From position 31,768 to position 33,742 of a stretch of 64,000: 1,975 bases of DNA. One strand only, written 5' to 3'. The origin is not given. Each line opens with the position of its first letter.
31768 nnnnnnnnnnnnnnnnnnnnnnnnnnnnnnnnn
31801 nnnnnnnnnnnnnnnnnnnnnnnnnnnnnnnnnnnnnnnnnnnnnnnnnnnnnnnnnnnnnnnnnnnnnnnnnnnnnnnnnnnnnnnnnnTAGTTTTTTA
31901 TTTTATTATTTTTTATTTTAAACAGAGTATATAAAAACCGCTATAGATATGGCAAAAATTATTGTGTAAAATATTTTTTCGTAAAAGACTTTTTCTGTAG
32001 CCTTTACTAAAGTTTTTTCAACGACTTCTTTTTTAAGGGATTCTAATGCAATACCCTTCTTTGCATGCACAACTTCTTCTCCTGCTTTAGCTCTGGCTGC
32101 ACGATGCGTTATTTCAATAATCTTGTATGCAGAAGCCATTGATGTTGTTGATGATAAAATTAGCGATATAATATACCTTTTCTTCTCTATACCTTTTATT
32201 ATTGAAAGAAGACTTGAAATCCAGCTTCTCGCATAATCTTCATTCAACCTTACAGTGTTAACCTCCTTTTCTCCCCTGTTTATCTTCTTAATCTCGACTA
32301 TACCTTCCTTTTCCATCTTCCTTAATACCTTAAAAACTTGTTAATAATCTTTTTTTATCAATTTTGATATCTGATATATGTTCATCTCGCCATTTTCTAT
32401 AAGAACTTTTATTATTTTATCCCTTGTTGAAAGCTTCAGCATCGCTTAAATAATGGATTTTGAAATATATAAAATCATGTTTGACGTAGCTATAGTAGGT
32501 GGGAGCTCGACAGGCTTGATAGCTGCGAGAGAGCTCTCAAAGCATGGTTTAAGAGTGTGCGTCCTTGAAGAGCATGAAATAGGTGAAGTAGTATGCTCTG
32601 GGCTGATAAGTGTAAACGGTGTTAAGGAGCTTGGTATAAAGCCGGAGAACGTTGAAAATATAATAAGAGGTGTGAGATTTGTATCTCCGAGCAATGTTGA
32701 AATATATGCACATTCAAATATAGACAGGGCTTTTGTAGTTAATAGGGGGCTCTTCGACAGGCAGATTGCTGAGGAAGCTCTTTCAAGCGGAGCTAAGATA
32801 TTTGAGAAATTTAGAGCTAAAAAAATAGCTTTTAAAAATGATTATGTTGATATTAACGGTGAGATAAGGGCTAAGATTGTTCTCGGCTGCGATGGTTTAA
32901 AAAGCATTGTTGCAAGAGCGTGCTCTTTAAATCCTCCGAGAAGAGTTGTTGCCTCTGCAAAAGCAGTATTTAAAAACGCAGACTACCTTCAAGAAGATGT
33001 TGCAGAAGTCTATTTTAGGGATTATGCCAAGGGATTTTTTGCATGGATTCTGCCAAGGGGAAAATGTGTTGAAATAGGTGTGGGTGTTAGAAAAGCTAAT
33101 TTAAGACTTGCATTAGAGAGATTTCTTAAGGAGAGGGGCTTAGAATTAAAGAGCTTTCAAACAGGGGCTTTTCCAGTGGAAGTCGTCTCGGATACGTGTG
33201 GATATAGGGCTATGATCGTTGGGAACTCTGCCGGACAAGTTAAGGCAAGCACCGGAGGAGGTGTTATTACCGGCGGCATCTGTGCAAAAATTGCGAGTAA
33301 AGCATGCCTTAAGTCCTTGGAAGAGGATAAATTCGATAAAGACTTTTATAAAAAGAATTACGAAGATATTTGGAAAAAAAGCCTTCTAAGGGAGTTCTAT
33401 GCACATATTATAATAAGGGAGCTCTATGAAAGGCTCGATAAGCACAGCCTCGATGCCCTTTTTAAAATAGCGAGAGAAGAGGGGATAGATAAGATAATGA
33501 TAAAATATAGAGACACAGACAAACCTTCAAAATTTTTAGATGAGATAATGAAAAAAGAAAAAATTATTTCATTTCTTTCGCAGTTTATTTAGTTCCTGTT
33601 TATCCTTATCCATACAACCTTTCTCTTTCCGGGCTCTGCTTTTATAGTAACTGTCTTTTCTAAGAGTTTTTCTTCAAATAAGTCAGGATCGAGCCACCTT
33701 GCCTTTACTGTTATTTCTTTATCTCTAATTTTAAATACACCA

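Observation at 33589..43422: Giant surface glycoprotein gene (~3270 codons) interrupted by a single in-frame TAG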

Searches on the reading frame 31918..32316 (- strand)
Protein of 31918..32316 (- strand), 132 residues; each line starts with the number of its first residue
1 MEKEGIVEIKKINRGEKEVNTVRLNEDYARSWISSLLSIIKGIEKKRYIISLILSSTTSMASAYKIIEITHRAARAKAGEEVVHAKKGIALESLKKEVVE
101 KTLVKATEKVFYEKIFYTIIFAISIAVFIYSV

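Call 18: search_protein_families(library=pfam, proteins=[window:31918-32316:-], max_evalue=0.00001)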
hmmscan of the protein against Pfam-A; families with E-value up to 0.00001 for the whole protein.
window:31918-32316:- (132 aa): 0 families

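Call 37: find_encoding_contigs(protein=window:31918-32316:-, flank=10000, max_places=10)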
Protein window:31918-32316:- (132 aa): 2 contigs read that carry it; 1 place shown.
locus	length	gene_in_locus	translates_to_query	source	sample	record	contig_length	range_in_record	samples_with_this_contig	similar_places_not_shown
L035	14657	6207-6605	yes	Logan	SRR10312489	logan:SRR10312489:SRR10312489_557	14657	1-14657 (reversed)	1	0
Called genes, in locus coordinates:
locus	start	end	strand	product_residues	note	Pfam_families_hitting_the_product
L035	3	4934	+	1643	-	?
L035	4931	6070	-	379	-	PF01266:DAO (weak), PF01494:FAD_binding_3, PF01946:Thi4 (weak)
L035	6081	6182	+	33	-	-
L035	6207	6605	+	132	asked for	-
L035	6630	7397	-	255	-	PF01557:FAA_hydrolase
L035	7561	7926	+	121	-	PF00507:Oxidored_q4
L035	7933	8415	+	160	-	PF01058:Oxidored_q6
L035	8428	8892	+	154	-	PF00329:Complex1_30kDa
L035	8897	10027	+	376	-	PF00346:Complex1_49kDa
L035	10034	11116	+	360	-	PF00146:NADHdh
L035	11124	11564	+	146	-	PF25160:LdpA_Fe-S-bd (weak), PF12797:Fer4_2 (weak), PF13237:Fer4_10, PF00037:Fer4, PF12837:Fer4_6 (weak), PF13183:Fer4_8 (weak), PF12838:Fer4_7, PF13187:Fer4_9, +8 more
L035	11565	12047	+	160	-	PF00499:Oxidored_q3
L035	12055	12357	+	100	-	PF00420:Oxidored_q2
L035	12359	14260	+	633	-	PF00662:Proton_antipo_N, PF00361:Proton_antipo_M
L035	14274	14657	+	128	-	?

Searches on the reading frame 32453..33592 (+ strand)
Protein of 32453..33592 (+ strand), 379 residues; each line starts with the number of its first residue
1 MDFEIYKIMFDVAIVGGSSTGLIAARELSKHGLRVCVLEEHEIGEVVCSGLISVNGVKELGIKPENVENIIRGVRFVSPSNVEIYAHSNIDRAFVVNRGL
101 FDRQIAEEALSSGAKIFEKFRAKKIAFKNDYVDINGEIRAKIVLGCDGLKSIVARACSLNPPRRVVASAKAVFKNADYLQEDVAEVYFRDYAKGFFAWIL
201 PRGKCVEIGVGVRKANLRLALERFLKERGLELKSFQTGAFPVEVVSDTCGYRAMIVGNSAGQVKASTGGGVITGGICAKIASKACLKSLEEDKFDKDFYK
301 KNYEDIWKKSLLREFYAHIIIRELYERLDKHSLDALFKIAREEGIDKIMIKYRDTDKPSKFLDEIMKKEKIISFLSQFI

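Call 18: search_protein_families(library=pfam, proteins=[window:32453-33592:+], max_evalue=0.00001)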
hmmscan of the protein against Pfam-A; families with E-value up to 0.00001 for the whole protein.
window:32453-33592:+ (379 aa): 2 families
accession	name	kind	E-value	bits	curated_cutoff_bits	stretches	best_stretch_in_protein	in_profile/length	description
PF01494.25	FAD_binding_3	-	8.9e-11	42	22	1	10-196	2-213/349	FAD binding domain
PF01266.30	DAO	-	1.3e-08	35.2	27.9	1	11-44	1-35/353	FAD dependent oxidoreductase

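Call 29: find_encoding_contigs(protein=window:32453-33592:+, flank=10000, max_places=10)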
Protein window:32453-33592:+ (379 aa): 4 contigs read that carry it; 3 places shown.
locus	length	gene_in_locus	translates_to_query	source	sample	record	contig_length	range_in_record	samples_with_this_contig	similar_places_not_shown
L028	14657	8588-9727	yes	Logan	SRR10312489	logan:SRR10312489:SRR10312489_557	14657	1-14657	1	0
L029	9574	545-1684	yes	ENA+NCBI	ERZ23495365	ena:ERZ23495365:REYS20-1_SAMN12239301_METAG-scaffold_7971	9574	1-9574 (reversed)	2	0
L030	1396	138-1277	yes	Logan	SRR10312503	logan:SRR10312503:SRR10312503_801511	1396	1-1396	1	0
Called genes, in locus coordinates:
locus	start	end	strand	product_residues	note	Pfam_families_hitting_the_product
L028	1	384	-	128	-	?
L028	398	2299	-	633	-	PF00662:Proton_antipo_N, PF00361:Proton_antipo_M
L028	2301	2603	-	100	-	PF00420:Oxidored_q2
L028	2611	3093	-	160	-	PF00499:Oxidored_q3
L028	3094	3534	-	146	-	PF25160:LdpA_Fe-S-bd (weak), PF12797:Fer4_2 (weak), PF13237:Fer4_10, PF00037:Fer4, PF12837:Fer4_6 (weak), PF13183:Fer4_8 (weak), PF12838:Fer4_7, PF13187:Fer4_9, +8 more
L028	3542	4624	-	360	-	PF00146:NADHdh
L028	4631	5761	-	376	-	PF00346:Complex1_49kDa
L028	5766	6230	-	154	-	PF00329:Complex1_30kDa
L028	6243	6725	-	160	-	PF01058:Oxidored_q6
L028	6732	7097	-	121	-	PF00507:Oxidored_q4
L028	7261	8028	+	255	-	PF01557:FAA_hydrolase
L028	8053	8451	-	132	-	-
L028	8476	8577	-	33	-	-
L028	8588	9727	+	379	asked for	PF01266:DAO (weak), PF01494:FAD_binding_3, PF01946:Thi4 (weak)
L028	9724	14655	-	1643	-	?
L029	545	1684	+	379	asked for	PF01266:DAO (weak), PF01494:FAD_binding_3, PF01946:Thi4 (weak)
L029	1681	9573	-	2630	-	?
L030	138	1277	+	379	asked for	PF01266:DAO (weak), PF01494:FAD_binding_3, PF01946:Thi4 (weak)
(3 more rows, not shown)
